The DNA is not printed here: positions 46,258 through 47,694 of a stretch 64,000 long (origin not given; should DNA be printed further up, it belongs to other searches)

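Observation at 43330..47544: Acyl-ACP-reductase-like domain fused to an omega-aminotransferase, followed by an aldehyde dehydrogenase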

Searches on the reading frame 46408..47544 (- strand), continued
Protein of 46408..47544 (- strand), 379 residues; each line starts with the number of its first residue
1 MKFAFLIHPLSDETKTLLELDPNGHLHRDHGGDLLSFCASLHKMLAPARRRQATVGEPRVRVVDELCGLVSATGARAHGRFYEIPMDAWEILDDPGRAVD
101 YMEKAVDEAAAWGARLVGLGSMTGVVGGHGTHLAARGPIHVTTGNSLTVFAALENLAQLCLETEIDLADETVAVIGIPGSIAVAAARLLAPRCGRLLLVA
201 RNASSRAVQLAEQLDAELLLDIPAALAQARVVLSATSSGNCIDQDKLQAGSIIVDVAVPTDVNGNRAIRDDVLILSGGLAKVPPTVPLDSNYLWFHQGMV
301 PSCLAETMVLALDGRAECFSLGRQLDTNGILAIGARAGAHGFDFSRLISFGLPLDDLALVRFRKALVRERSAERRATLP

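Call 36: search_protein_families(library=pfam, proteins=[L053:8092-8370:-, L053:7046-8092:-, L029:7328-7720:-, L029:6049-7404:-, L036:6979-9906:+, L036:13983-14885:+, L036:14849-16171:-, L054:6447-9980:-, L054:13907-15184:+, L021:14317-15150:+], max_evalue=0.001)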
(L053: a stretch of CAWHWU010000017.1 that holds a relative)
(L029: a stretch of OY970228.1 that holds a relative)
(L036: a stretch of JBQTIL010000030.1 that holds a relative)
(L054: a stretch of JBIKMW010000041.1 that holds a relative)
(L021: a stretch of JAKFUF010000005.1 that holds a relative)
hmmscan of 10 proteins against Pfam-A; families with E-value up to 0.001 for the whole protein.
L053:8092-8370:- (92 aa): 1 family
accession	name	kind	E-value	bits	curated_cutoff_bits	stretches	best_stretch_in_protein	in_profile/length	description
PF00550.31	PP-binding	-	1.4e-06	28.9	20.8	1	28-62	15-49/67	Phosphopantetheine attachment site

L053:7046-8092:- (348 aa): 2 families
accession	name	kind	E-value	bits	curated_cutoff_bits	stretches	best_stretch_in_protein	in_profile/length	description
PF13527.13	Acetyltransf_9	-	3.9e-06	27.3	25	0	39-119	29-108/127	Acetyltransferase (GNAT) domain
PF00583.31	Acetyltransf_1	-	0.00012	22.8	20.7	0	40-105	21-81/116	Acetyltransferase (GNAT) family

L029:7328-7720:- (130 aa): 0 families

L029:6049-7404:- (451 aa): 0 families

L036:6979-9906:+ (976 aa): 5 families
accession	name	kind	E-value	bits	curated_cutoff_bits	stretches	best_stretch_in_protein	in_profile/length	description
PF02769.27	AIRS_C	-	7.3e-52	176.1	23.1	2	421-575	1-155/156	AIR synthase related protein, C-terminal domain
PF00586.29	AIRS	-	7.6e-28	97.6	24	2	286-408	2-109/112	AIR synthase related protein, N-terminal domain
PF18072.6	FGAR-AT_linker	-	3.1e-19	69.6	26.6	1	191-238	3-50/50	Formylglycinamide ribonucleotide amidotransferase linker domain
PF02700.19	PurS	-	2e-09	37.9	22.2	1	93-156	4-73/77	Phosphoribosylformylglycinamidine (FGAM) synthase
PF22689.1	FGAR-AT_PurM_N-like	-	1.3e-05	25.5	27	1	632-789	1-158/160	FGAR-AT PurM_N-like domain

L036:13983-14885:+ (301 aa): 1 family
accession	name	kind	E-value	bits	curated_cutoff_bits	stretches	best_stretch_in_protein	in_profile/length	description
PF00551.24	Formyl_trans_N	-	2.9e-17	63.4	26.1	1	141-234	73-166/181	Formyl transferase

L036:14849-16171:- (440 aa): 2 families
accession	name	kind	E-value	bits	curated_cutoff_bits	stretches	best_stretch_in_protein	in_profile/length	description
PF04339.18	FemAB_like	-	1.1e-13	51.6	27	1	25-360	1-327/369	Peptidogalycan biosysnthesis/recognition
PF13480.13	Acetyltransf_6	-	7e-12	46.1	22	1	209-352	1-143/143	Acetyltransferase (GNAT) domain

L054:6447-9980:- (1177 aa): 1 family
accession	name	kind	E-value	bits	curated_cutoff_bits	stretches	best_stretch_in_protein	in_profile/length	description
PF07690.21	MFS_1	-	2.6e-05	23.7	33.4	1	276-446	15-169/347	Major Facilitator Superfamily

L054:13907-15184:+ (426 aa): 4 families
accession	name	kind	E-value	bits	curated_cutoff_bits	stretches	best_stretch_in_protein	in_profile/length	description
PF00583.31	Acetyltransf_1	-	1.4e-10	41.9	20.7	1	322-413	31-116/116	Acetyltransferase (GNAT) family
PF13508.13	Acetyltransf_7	-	6.1e-09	36.6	27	1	324-414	3-83/84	Acetyltransferase (GNAT) domain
PF13673.13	Acetyltransf_10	-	2.2e-06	28.1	23.6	1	326-418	33-112/128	Acetyltransferase (GNAT) domain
PF08445.16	FR47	-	0.0004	20.8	22.1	1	355-416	20-80/86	FR47-like protein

L021:14317-15150:+ (278 aa): 1 family
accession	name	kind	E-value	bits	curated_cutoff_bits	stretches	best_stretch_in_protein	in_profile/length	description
PF00551.24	Formyl_trans_N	-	2.5e-19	70.2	26.1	1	108-208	65-165/181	Formyl transferase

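Call 50: search_protein_representatives(protein=window:46429-47544:-)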
Query: 372 residues. Proteins with E-value up to 0.001 (for the whole library): 2262; up to 1e-10: 1308; up to 1e-30: 113. The best 150 are listed.
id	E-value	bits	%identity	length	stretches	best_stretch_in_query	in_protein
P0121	2.0e-132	458.1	57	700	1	1-369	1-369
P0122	1.6e-126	438.6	56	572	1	1-369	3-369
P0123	4.3e-121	420.8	58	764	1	1-368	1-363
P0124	6.3e-121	420.2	55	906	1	1-366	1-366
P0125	1.5e-119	415.7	55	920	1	1-370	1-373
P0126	6.0e-101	354.5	55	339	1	1-339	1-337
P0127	7.1e-89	314.8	45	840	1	1-365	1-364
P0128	5.4e-87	308.6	46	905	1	2-369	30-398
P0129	2.0e-80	287.0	45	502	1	2-370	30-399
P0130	5.2e-80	285.6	61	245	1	1-244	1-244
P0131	2.0e-74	267.3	55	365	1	100-323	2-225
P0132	3.6e-65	236.8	58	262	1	1-213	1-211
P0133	1.8e-61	224.6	53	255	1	141-368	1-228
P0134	1.7e-60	221.4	41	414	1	1-348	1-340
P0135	2.7e-60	220.8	84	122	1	1-122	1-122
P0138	5.2e-57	210.0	42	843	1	55-369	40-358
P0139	9.8e-55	202.5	38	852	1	1-368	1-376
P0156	1.6e-43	165.6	43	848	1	47-355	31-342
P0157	3.2e-43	164.6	38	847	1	65-354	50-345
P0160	5.2e-42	160.6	33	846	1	63-365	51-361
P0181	3.3e-36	141.6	37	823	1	66-350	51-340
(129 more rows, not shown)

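Call 57: search_solved_structures(query=L024:12618-13844:+, max_evalue=1)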
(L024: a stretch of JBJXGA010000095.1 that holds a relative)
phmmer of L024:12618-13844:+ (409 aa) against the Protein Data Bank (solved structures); distinct sequences matched with E-value up to 1: 0.

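Call 58: search_solved_structures(query=L007:12812-13867:-, max_evalue=1)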
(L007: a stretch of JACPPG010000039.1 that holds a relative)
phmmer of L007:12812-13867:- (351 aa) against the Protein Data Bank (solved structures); distinct sequences matched with E-value up to 1: 31.
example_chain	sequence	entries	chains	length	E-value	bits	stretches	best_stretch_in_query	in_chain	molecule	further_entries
6fz5_A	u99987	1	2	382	0.019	17.2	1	135-258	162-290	Glycylpeptide N-tetradecanoyltransferase 1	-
3iu1_A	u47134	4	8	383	0.019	17.2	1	135-258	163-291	Glycylpeptide N-tetradecanoyltransferase 1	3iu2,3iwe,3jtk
6pav_B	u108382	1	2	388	0.019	17.1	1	135-258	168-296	Glycylpeptide N-tetradecanoyltransferase 1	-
5mu6_A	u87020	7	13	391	0.02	17.1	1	135-258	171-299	Glycylpeptide N-tetradecanoyltransferase 1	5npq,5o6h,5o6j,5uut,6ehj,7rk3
6sk3_A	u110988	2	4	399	0.021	17.1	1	135-258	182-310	Glycylpeptide N-tetradecanoyltransferase 1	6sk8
6skj_A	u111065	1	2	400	0.021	17.1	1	135-258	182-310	Glycylpeptide N-tetradecanoyltransferase 1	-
8q3d_B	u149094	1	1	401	0.021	17.1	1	135-258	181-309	Glycylpeptide N-tetradecanoyltransferase 1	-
8q26_A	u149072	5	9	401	0.021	17.1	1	135-258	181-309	Glycylpeptide N-tetradecanoyltransferase 1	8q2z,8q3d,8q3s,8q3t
5o9s_A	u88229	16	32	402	0.021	17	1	135-258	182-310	Glycylpeptide N-tetradecanoyltransferase 1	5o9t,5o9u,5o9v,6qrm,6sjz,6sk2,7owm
6fz2_A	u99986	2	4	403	0.021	17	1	135-258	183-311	Glycylpeptide N-tetradecanoyltransferase 1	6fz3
4c2y_A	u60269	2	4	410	0.022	17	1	135-258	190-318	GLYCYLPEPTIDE N-TETRADECANOYLTRANSFERASE 1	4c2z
2wuu_A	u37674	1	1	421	0.023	16.9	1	187-258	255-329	N-MYRISTOYLTRANSFERASE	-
6gnv_A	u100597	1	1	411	0.035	16.3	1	189-258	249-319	Glycylpeptide N-tetradecanoyltransferase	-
9i2d_NM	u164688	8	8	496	0.035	16.3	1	135-258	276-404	Glycylpeptide N-tetradecanoyltransferase 1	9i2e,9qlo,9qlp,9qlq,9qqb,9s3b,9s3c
1rxt_A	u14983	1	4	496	0.035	16.3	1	135-258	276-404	Glycylpeptide N-tetradecanoyltransferase 1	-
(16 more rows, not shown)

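Call 63: search_protein_families(library=ncbifam, proteins=[P0124, P0125, P0127, P0128, P0138, P0139, P0156, P0157, P0160, P0181], max_evalue=1e-100)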
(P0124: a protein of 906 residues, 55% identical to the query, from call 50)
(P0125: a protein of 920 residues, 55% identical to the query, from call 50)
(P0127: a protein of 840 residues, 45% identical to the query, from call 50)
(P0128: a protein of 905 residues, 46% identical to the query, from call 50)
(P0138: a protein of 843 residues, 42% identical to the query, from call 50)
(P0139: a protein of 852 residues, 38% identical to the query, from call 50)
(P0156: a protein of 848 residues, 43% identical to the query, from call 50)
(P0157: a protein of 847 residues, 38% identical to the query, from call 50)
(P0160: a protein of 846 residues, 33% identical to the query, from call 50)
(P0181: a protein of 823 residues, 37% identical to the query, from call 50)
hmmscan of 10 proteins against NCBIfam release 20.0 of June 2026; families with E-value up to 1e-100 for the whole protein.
P0124 (906 aa): 2 families
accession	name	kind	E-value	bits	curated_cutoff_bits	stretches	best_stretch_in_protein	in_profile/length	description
NF053554.1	prodigi_MAP_PigE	equivalog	5.5e-240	799.1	850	1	58-878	42-833/837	prodigiosin MAP biosynthesis aminotransferase PigE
NF008570.0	PRK11522.1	equivalog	2e-103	346.5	612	0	467-791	71-401/464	putrescine aminotransferase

P0125 (920 aa): 2 families
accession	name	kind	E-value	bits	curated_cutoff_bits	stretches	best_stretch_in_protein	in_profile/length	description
NF053554.1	prodigi_MAP_PigE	equivalog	2.4e-231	770.5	850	1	53-871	35-834/837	prodigiosin MAP biosynthesis aminotransferase PigE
NF008570.0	PRK11522.1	equivalog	5.6e-105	351.6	612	1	429-783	37-401/464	putrescine aminotransferase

P0127 (840 aa): 1 family
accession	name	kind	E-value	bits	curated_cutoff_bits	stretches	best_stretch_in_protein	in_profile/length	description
NF053554.1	prodigi_MAP_PigE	equivalog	2.1e-216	721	850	1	39-732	25-728/837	prodigiosin MAP biosynthesis aminotransferase PigE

P0128 (905 aa): 1 family
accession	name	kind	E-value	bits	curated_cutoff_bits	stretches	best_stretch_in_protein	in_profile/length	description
NF053554.1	prodigi_MAP_PigE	equivalog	3.6e-213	710.4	850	1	96-799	50-728/837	prodigiosin MAP biosynthesis aminotransferase PigE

P0138 (843 aa): 3 families
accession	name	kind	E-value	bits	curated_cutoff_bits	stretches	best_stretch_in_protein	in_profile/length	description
NF053554.1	prodigi_MAP_PigE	equivalog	1.4e-251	837.4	850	1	3-839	2-835/837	prodigiosin MAP biosynthesis aminotransferase PigE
NF008570.0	PRK11522.1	equivalog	1.1e-104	350.6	612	0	370-729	34-402/464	putrescine aminotransferase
NF002874.0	PRK03244.1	equivalog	3.6e-101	338.8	457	0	402-748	27-361/399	acetylornithine transaminase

P0139 (852 aa): 2 families
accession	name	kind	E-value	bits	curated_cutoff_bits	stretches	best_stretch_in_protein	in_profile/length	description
NF053554.1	prodigi_MAP_PigE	equivalog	2.5e-241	803.5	850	1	48-837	30-835/837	prodigiosin MAP biosynthesis aminotransferase PigE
NF008570.0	PRK11522.1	equivalog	4.8e-108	361.7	612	1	429-747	77-402/464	putrescine aminotransferase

P0156 (848 aa): 1 family
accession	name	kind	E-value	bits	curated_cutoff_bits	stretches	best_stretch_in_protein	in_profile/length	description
NF053554.1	prodigi_MAP_PigE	equivalog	0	1132.7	850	1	2-818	1-831/837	prodigiosin MAP biosynthesis aminotransferase PigE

P0157 (847 aa): 2 families
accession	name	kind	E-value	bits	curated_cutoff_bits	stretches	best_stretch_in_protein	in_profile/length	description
NF053554.1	prodigi_MAP_PigE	equivalog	0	1392.5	850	1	2-845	1-836/837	prodigiosin MAP biosynthesis aminotransferase PigE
NF008570.0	PRK11522.1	equivalog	4.6e-107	358.5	612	1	386-742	41-406/464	putrescine aminotransferase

P0160 (846 aa): 2 families
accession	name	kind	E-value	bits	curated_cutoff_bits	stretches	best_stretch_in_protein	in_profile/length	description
NF053554.1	prodigi_MAP_PigE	equivalog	1.5e-256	853.9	850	1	42-838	38-829/837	prodigiosin MAP biosynthesis aminotransferase PigE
NF008570.0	PRK11522.1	equivalog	2.8e-113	378.9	612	1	375-738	33-406/464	putrescine aminotransferase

P0181 (823 aa): 1 family
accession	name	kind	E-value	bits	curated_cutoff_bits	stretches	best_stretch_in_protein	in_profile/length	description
NF053554.1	prodigi_MAP_PigE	equivalog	4.6e-208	693.5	850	1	2-816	1-836/837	prodigiosin MAP biosynthesis aminotransferase PigE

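Call 64: predict_structure(alignment_id=A1)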
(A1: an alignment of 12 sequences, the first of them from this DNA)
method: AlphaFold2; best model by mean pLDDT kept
length: 372 residues; sequences in the alignment: 12
mean_pLDDT: 81.9   pTM: 0.81
mean pLDDT of the five models: 81.9, 79.2, 79.1, 78.8, 78.2
residues with pLDDT >= 90: 135; 70-90: 154; 50-70: 79; < 50: 4
segments of 3 or more residues with pLDDT < 50: none
pLDDT, mean of each block of 10 residues (from residue 1): 88 61 60 59 60 64 87 93 85 86 95 93 70 84 89 90 90 91 92 95 91 96 91 74 83 69 68 84 82 66 91 82 78 94 84 80 86 75
secondary structure, 60 per line:
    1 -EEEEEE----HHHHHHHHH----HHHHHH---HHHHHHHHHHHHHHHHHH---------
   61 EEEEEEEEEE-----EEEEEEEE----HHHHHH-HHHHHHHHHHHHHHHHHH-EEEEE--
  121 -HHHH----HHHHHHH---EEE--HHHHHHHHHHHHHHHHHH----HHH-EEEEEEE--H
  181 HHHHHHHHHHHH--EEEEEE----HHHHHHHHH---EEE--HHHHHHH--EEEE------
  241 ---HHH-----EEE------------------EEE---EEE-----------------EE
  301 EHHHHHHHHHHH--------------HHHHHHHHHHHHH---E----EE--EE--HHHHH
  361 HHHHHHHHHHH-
elements in order: E2-7 H12-20 H25-30 H34-51 E61-70 E76-83 H88-93 H95-112 E114-118 H122-125 H130-136 E140-142 H145-162 E171-177 H180-192 E195-200 H205-213 E217-219 H222-228 E231-234 E252-254 E273-275 E279-281 E299-301 H302-312 H327-339 H356-371

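Call 66: fold_search(model_id=the predicted structure, library=pdb)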
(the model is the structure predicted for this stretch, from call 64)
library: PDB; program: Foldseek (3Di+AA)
matches with E <= 10: 1925; with E <= 0.001: 285
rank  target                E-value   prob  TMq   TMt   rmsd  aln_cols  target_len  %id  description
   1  6jzz_A                7.4e-19  1.00  0.71  0.77   4.6       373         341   24  The crystal structure of AAR-C294S in complex with ADO. (released 2020-04-01)
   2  6jzy_A                1.0e-18  1.00  0.69  0.75   4.7       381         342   23  Crystal structure of AAR with NADPH and stearyl in complex with ADO binding a long chain carbohydrate (released 2020-04-01)
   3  6jzu_A                1.9e-18  1.00  0.69  0.75   5.1       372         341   24  The crystal structure of acyl-acyl carrier protein (acyl-ACP) reductase (AAR) in complex with aldehyde deformylating o (released 2020-04-01)
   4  6jzq_A                3.2e-18  1.00  0.72  0.78   5.5       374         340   24  The crystal structure of acyl-acyl carrier protein (acyl-ACP) reductase (AAR) (released 2020-04-01)
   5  6jzq_D                2.0e-17  1.00  0.70  0.76   4.4       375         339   24  The crystal structure of acyl-acyl carrier protein (acyl-ACP) reductase (AAR) (released 2020-04-01)
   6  6jzq_C                2.6e-17  1.00  0.72  0.78   5.8       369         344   23  The crystal structure of acyl-acyl carrier protein (acyl-ACP) reductase (AAR) (released 2020-04-01)
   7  6jzq_B                2.9e-17  1.00  0.67  0.72   5.2       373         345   24  The crystal structure of acyl-acyl carrier protein (acyl-ACP) reductase (AAR) (released 2020-04-01)
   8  9e50_B                3.4e-15  1.00  0.65  0.63   6.5       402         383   14  TAD from Carmabin Biosynthetic Pathway in complex with NAD - Crystal Form 2 (released 2025-02-26)
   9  9e56_B                4.5e-15  1.00  0.65  0.64   6.2       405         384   14  TAD from Carmabin Biosynthetic Pathway with Disulfide between Cys2238 and Dephosphocoenzyme A - Crystal Form 2 (released 2025-02-26)
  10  9e50_A                2.3e-14  1.00  0.65  0.62   6.8       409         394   13  TAD from Carmabin Biosynthetic Pathway in complex with NAD - Crystal Form 2 (released 2025-02-26)
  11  9e4u_A                2.6e-14  1.00  0.66  0.59   6.3       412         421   14  TAD from Carmabin Biosynthetic Pathway in complex with NADH - Crystal Form 1 (released 2025-02-26)
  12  9e4s_A                2.9e-14  1.00  0.67  0.60   6.2       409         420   14  TAD from Carmabin Biosynthetic Pathway - Crystal Form 1 (released 2025-02-26)
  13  9e4x_A                3.1e-14  1.00  0.67  0.65   6.1       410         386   15  TAD from Carmabin Biosynthetic Pathway - Crystal Form 2 (released 2025-02-26)
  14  9e56_A                4.9e-14  1.00  0.66  0.64   6.6       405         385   15  TAD from Carmabin Biosynthetic Pathway with Disulfide between Cys2238 and Dephosphocoenzyme A - Crystal Form 2 (released 2025-02-26)
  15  9e4u_B                4.9e-14  1.00  0.66  0.63   5.6       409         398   14  TAD from Carmabin Biosynthetic Pathway in complex with NADH - Crystal Form 1 (released 2025-02-26)
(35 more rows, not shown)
